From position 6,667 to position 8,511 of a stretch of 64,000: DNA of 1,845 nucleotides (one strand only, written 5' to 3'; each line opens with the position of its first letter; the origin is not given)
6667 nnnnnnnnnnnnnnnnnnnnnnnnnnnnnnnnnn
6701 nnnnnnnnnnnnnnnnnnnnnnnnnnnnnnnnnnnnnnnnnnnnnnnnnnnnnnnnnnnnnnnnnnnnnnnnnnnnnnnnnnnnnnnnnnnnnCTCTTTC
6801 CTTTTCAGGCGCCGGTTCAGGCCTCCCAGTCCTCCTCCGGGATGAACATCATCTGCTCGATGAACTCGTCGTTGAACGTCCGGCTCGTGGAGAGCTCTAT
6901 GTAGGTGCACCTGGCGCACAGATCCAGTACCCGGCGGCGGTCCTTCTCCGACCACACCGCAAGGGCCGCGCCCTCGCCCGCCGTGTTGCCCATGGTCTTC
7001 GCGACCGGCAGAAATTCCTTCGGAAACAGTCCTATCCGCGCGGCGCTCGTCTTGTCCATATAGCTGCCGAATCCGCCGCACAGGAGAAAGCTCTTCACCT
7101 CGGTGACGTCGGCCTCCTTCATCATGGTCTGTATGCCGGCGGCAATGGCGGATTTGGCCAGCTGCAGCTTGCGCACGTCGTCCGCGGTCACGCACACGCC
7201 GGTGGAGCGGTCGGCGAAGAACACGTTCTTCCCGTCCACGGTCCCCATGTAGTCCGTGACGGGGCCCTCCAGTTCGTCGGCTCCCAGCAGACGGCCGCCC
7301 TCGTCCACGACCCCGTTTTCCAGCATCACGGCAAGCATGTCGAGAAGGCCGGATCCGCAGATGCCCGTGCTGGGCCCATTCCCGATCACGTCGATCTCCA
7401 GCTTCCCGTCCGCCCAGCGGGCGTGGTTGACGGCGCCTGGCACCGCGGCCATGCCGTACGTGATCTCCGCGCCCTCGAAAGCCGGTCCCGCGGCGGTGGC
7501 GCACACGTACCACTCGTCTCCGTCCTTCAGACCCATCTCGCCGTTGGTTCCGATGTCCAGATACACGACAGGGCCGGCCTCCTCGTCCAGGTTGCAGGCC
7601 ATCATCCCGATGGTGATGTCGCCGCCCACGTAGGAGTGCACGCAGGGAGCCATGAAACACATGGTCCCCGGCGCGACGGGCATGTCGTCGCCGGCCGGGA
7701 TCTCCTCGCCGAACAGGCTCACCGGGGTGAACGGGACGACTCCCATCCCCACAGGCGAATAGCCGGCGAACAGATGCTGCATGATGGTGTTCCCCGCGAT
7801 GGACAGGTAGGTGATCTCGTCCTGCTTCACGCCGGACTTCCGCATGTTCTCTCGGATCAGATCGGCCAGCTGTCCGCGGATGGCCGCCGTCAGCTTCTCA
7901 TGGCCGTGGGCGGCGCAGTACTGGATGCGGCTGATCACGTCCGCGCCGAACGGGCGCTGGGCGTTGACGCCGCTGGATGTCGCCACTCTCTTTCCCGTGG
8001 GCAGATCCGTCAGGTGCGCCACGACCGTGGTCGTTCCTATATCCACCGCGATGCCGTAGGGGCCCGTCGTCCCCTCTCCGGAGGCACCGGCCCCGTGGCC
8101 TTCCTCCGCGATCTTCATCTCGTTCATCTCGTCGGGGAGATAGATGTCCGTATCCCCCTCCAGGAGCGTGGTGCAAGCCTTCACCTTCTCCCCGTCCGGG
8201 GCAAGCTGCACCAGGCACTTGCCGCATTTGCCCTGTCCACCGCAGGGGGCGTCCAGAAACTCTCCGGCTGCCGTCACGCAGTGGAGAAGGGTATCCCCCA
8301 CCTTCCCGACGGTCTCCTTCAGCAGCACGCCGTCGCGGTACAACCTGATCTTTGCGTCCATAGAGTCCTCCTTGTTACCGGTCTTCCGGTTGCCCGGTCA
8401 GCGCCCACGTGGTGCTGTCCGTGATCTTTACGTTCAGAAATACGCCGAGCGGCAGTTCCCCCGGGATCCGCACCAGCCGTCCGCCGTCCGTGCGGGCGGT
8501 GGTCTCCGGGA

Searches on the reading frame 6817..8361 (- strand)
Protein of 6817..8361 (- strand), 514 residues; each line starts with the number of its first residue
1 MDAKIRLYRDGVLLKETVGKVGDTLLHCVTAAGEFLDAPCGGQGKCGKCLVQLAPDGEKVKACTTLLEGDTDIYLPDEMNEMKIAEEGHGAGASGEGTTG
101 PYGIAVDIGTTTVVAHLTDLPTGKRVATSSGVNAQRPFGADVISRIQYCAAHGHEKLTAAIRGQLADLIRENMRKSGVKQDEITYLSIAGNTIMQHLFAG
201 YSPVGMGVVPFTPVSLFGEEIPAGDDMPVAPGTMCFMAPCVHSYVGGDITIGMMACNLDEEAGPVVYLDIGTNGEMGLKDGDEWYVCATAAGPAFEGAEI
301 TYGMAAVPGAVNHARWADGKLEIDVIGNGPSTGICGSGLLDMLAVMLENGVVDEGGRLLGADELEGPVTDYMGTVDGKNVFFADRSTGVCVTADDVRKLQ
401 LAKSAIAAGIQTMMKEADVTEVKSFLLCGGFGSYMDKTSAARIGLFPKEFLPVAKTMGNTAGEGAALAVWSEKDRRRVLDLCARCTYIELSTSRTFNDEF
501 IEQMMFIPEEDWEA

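Call 61: search_protein_families(library=pfam, proteins=[window:6817-8361:-], max_evalue=0.0001)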
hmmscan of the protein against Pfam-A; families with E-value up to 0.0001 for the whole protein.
window:6817-8361:- (514 aa): 2 families
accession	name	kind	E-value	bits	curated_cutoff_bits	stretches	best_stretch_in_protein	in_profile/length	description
PF14574.11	RACo_C_ter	-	4.8e-66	222.9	27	1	266-511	4-253/261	C-terminal domain of RACo the ASKHA domain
PF17651.6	Raco_middle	-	1.2e-46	158.8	26.8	1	102-260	1-162/163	RACo middle region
